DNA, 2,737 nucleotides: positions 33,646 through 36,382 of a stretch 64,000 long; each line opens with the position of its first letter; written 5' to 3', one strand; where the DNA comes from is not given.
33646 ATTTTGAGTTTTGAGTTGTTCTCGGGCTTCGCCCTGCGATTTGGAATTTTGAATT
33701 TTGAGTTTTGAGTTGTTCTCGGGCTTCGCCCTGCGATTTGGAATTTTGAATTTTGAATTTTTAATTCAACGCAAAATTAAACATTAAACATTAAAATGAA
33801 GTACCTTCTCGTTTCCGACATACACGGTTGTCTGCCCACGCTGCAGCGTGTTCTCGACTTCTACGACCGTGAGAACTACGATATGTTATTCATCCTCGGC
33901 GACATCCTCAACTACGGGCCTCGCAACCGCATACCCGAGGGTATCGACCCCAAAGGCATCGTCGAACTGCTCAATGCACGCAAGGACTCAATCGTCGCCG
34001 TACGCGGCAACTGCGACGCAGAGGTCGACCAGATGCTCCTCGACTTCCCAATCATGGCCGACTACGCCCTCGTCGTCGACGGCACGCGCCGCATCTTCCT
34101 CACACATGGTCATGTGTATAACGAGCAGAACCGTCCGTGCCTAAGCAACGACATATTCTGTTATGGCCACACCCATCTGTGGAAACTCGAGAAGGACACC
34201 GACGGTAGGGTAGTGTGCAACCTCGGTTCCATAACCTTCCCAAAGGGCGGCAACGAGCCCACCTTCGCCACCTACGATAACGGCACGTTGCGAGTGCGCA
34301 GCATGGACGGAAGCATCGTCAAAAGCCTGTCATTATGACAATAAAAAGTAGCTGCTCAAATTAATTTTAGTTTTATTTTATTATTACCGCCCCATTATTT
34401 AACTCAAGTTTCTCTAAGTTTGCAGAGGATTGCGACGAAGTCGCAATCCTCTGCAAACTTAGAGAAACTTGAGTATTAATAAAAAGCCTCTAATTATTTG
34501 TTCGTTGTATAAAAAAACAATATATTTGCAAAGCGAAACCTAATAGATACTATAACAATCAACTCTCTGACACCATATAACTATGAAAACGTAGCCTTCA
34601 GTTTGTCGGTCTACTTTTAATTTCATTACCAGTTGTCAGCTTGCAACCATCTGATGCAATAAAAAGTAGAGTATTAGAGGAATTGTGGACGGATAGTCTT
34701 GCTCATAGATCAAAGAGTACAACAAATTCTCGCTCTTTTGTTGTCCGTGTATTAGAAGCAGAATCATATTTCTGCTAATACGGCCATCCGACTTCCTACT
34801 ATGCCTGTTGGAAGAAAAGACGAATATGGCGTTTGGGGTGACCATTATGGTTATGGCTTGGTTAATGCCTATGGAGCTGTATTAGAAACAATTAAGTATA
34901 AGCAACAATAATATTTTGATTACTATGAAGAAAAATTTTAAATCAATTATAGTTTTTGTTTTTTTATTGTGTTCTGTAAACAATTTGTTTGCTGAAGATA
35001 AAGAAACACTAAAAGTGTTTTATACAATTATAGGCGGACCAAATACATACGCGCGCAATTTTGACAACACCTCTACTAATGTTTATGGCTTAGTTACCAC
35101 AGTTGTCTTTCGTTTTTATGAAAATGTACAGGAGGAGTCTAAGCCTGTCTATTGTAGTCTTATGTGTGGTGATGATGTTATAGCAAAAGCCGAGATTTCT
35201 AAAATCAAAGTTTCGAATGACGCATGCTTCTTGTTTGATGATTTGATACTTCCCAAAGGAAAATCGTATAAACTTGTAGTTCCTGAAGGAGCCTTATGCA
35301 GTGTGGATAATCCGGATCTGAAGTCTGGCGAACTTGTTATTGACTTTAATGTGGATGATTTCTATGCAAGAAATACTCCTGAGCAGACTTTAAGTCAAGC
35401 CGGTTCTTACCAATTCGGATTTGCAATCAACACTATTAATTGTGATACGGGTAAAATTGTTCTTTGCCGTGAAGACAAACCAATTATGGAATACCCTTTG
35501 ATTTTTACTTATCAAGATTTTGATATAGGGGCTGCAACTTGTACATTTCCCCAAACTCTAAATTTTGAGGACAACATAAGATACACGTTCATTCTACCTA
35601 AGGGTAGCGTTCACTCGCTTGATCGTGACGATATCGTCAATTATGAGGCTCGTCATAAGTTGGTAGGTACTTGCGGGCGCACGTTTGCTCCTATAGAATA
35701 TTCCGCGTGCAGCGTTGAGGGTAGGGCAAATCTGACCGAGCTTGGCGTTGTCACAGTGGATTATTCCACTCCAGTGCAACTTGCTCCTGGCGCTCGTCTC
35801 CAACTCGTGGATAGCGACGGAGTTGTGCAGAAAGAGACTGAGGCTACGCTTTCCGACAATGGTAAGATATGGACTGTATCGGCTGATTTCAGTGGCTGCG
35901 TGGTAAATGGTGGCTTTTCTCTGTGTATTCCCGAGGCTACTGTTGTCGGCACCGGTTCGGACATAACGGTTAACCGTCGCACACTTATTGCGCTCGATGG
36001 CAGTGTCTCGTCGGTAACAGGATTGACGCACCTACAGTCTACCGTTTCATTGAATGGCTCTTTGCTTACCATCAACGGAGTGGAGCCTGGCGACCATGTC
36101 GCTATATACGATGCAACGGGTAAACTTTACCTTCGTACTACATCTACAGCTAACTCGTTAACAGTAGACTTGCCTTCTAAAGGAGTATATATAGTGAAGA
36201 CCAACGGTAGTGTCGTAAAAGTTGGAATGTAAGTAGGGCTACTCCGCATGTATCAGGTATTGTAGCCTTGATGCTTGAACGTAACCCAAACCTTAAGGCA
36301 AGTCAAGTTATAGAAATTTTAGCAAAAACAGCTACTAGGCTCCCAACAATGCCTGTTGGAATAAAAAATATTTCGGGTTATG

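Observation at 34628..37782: Tandem surface-protein pair with variable heads and a homogenised constant T9SS tail, each copy preceded by a dead S8-peptidase stub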

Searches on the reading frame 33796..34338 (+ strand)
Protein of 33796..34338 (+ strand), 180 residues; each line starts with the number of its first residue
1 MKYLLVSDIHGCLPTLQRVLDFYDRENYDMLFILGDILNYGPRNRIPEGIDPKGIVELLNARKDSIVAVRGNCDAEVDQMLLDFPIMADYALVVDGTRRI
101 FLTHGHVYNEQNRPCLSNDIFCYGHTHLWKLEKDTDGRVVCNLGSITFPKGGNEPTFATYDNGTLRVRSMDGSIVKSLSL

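Call 9: search_protein_families(library=pfam, proteins=[window:33796-34338:+], max_evalue=0.1)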
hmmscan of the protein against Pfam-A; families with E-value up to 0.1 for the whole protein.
window:33796-34338:+ (180 aa): 2 families
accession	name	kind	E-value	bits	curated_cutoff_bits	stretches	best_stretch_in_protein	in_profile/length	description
PF12850.12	Metallophos_2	-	1e-20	74.7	27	1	1-161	1-150/154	Calcineurin-like phosphoesterase superfamily domain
PF00149.33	Metallophos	-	1.3e-13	52.2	21.5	1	1-117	1-141/191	Calcineurin-like phosphoesterase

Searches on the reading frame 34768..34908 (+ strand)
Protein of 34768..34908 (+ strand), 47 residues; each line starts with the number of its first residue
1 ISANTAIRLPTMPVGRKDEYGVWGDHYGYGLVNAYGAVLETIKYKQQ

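Call 13: search_protein_families(library=pfam, proteins=[window:34768-34908:+], max_evalue=10)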
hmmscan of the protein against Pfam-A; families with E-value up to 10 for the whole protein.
seq(47 aa): 1 family
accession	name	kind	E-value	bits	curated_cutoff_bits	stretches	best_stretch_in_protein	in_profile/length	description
PF14624.11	Vwaint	-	0.099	13.3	23.5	1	16-36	21-41/70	VWA / Hh protein intein-like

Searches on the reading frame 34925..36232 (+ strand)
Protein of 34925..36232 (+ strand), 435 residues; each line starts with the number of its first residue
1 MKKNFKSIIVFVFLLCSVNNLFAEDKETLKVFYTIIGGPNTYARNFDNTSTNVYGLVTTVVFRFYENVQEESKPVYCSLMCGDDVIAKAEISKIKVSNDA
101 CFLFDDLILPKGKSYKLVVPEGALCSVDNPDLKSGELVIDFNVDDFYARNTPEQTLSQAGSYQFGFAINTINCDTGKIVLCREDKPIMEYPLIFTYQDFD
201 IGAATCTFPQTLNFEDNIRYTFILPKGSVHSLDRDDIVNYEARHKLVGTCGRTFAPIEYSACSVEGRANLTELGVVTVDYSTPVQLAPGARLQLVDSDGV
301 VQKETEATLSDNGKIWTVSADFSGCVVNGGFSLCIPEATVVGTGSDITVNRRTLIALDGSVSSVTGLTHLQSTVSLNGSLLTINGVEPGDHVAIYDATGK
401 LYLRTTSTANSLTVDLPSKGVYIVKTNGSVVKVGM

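Call 9: search_protein_families(library=pfam, proteins=[window:34925-36232:+], max_evalue=0.1)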
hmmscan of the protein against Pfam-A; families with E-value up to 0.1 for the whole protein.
window:34925-36232:+ (435 aa): 1 family
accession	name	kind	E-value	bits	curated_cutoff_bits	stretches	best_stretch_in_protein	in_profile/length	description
PF18962.6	Por_Secre_tail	-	0.0092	16.7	27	1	391-428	23-64/75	Secretion system C-terminal sorting domain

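Call 11: search_protein_families(library=ncbifam, proteins=[window:34925-36232:+], max_evalue=0.1)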
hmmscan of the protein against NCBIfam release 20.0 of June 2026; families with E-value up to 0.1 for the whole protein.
window:34925-36232:+ (435 aa): 2 families
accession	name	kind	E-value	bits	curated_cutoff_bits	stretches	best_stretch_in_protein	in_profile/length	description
TIGR04183.1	Por_Secre_tail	domain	2e-06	27.7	23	1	382-428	14-62/72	T9SS type A sorting domain-containing protein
NF033708.1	T9SS_Cterm_ChiA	domain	0.00015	21.6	40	1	390-427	2-42/55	T9SS sorting signal type C domain-containing protein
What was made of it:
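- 34925..36232 (+): Cargo gene 1 (435 aa): signal peptide, three beta-sandwich domains (D1-D3), a linker and a type A T9SS sorting domain. TIGR04183 scores 27.7 bits against a cutoff of 23 (call 11).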

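Call 15: find_encoding_contigs(protein=window:34925-36232:+, flank=10000, max_places=10)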
Protein window:34925-36232:+ (435 aa): no gene with exactly this product is on record in the collection.

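Call 31: find_related_loci(query=A1, collection=genome_contigs, flank=10000)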
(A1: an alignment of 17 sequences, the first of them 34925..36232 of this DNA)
Query A1 (435 aa) in genome_contigs; peptide patterns used: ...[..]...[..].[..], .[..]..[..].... (x = any residue, [..] = any of these).
33 stretches matched a pattern; 1 encode a relative of the query (tblastn E <= 1e-3); 1 distinct loci.
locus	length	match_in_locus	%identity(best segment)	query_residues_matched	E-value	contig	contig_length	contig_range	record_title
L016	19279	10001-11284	43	18-435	4e-91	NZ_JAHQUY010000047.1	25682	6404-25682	Leyella stercorea strain MSK.21.24 NODE_49_length_25682_cov_239.592, whole genome shotgun sequence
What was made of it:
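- Tried and rejected: Species-representative genome scan: one locus only, in Leyella stercorea (call 31).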

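Call 40: find_related_loci(query=A1, collection=metagenome_contigs, flank=6000)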
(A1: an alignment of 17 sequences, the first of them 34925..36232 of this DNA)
Query A1 (435 aa) in metagenome_contigs; peptide patterns used: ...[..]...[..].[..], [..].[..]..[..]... (x = any residue, [..] = any of these).
78 stretches matched a pattern; 16 encode a relative of the query (tblastn E <= 1e-3); 16 distinct loci.
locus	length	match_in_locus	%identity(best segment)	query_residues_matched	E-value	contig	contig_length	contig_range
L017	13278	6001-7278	43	18-433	3e-91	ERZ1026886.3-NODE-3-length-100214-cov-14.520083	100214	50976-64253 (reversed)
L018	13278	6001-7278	43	18-433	3e-91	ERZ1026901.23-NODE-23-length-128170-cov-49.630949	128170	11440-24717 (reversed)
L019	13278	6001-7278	43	18-433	1e-90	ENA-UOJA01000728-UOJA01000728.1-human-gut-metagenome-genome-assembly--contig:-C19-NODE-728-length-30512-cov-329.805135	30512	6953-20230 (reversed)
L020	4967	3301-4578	43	18-433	9e-91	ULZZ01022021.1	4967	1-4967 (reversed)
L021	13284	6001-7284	43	18-435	4e-90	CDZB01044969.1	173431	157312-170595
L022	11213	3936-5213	43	18-433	4e-90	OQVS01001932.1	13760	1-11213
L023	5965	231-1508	43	18-433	4e-90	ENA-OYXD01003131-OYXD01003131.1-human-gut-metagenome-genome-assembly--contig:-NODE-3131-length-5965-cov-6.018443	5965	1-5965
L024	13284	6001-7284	43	18-435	4e-90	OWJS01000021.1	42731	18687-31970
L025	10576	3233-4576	42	1-433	6e-90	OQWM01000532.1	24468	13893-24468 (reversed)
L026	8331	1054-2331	43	18-433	1e-89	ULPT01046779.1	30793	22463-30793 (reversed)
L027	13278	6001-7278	43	18-433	1e-90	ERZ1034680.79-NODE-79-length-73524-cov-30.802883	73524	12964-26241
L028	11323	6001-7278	43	18-433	1e-89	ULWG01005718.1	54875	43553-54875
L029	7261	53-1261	44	40-433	3e-88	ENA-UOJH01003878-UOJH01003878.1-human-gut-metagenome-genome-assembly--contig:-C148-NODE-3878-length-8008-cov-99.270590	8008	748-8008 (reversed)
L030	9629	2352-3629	43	18-433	4e-91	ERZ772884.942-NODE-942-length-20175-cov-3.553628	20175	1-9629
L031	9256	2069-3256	38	54-433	1e-69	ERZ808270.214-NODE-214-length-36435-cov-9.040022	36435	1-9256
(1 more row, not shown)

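Call 41: predict_structure(alignment_id=A1)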
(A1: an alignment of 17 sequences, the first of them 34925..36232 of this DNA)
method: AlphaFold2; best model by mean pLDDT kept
length: 435 residues; sequences in the alignment: 17
mean_pLDDT: 80.3   pTM: 0.67
mean pLDDT of the five models: 80.3, 80.0, 79.9, 78.8, 77.2
residues with pLDDT >= 90: 141; 70-90: 210; 50-70: 42; < 50: 42
segments of 3 or more residues with pLDDT < 50: 1-26, 359-370
pLDDT, mean of each block of 10 residues (from residue 1): 40 34 49 72 53 82 87 86 94 78 90 90 89 88 84 87 88 93 96 75 91 95 95 89 94 85 63 80 94 83 91 90 74 89 94 71 33 81 78 85 82 84 80 79
secondary structure, 60 per line:
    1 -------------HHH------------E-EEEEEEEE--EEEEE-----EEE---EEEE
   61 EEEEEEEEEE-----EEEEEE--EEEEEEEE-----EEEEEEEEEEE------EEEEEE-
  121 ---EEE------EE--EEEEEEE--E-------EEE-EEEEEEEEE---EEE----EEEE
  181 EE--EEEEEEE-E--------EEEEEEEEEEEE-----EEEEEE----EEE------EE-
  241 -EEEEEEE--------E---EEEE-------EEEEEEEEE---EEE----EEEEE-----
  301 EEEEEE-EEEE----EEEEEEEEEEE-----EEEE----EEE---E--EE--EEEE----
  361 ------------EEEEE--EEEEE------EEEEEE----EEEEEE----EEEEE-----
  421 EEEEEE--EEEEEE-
elements in order: E31-38 E41-45 E51-53 E57-70 E76-81 E84-91 E97-107 E114-119 E124-126 E137-143 E154-156 E158-166 E170-172 E177-182 E185-191 E202-213 E219-224 E229-231 E242-248 E261-264 E272-280 E284-286 E291-295 E301-306 E308-311 E316-326 E332-335 E340-342 E353-356 E373-377 E380-384 E391-396 E401-406 E411-415 E421-426 E429-434
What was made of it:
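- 34925..36232 (+): The AlphaFold model has pLDDT 80 with domains at about 30-145, 150-250, 255-358 and 371-435 (call 41).
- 35672..36243 (+): Homogenised tract, copy 1: D3, linker, sorting domain and 11 nt of 3' UTR. It starts at residue 250, the predicted D2/D3 boundary (call 41).
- On T9SS type A cargo (TIGR04183 / PF18962 Por_Secre_tail): In the AlphaFold model, residues 371-435 form a separate beta-sandwich after a disordered linker (call 41).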

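Call 44: fold_search(model_id=the predicted structure, library=pdb)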
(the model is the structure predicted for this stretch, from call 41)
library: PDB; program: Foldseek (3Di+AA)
matches with E <= 10: 1704; with E <= 0.001: 98
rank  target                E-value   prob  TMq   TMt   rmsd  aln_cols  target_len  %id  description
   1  9gos                  1.1e-07  1.00  0.20  0.04  19.0       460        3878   10  CryoEM structure of the native Chlamydomonas reinhardtii Flagella Membrane Glycoprotein 1B. (released 2025-05-07)
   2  6ue7_C                4.5e-07  1.00  0.21  0.18  21.3       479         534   13  Structure of dimeric sIgA complex (released 2020-02-19)
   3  3t1w                  6.2e-07  1.00  0.25  0.28  24.1       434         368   13  Structure of the four-domain fragment Fn7B89 of oncofetal fibronectin (released 2012-03-21)
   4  6grq_A                1.7e-06  1.00  0.17  0.14  22.1       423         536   12  Paired immunoglobulin-like receptor B (PirB) or Leukocyte immunoglobulin-like receptor subfamily B member 3 (LILRB3) f (released 2019-02-06)
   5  8grx_B                2.9e-06  1.00  0.16  0.17  19.0       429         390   11  APOE4 receptor in complex with APOE4 NTD (released 2023-07-05)
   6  8u18_A                3.0e-06  1.00  0.21  0.21  18.4       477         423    8  Cryo-EM structure of murine Thrombopoietin receptor ectodomain in complex with Tpo (released 2024-02-07)
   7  4oi9_A                4.2e-06  1.00  0.15  0.17  27.6       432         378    9  Crystal Structure of ICAM-5 D1-D4 ectodomain fragment, Space Group P21 (released 2014-07-16)
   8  9oz1_A                4.4e-06  1.00  0.17  0.11  26.6       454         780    9  Cryo-EM structure of chicken ROS1 in apo-state. Cryo-EM refinement is focused on the "leg" region of chicken ROS1. (released 2026-02-25)
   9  3b43                  4.6e-06  1.00  0.15  0.12  25.3       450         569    8  I-band fragment I65-I70 from titin (released 2008-01-22)
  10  6grs_A                5.1e-06  1.00  0.16  0.13  21.6       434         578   10  Paired immunoglobulin-like receptor B (PirB) or Leukocyte immunoglobulin-like receptor subfamily B member 3 (LILRB3) f (released 2019-02-06)
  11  2rik                  6.8e-06  1.00  0.15  0.21  17.0       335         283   10  I-band fragment I67-I69 from titin (released 2008-01-22)
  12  1fnf                  9.1e-06  1.00  0.19  0.21  25.5       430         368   10  FRAGMENT OF HUMAN FIBRONECTIN ENCOMPASSING TYPE-III REPEATS 7 THROUGH 10 (released 1996-01-29)
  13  6ue9_C                9.5e-06  1.00  0.21  0.18  20.9       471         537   15  Structure of tetrameric sIgA complex (Class 2) (released 2020-02-19)
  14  6iaa_A                1.1e-05  0.99  0.17  0.11  35.2       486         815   12  hRobo2 ectodomain (released 2019-03-13)
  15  8u18_B                1.2e-05  1.00  0.19  0.19  17.9       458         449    7  Cryo-EM structure of murine Thrombopoietin receptor ectodomain in complex with Tpo (released 2024-02-07)
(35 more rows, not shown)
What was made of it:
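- On KLIKK-type arrays: The heads are Ig/FN3-like beta-sandwiches (calls 41, 44).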
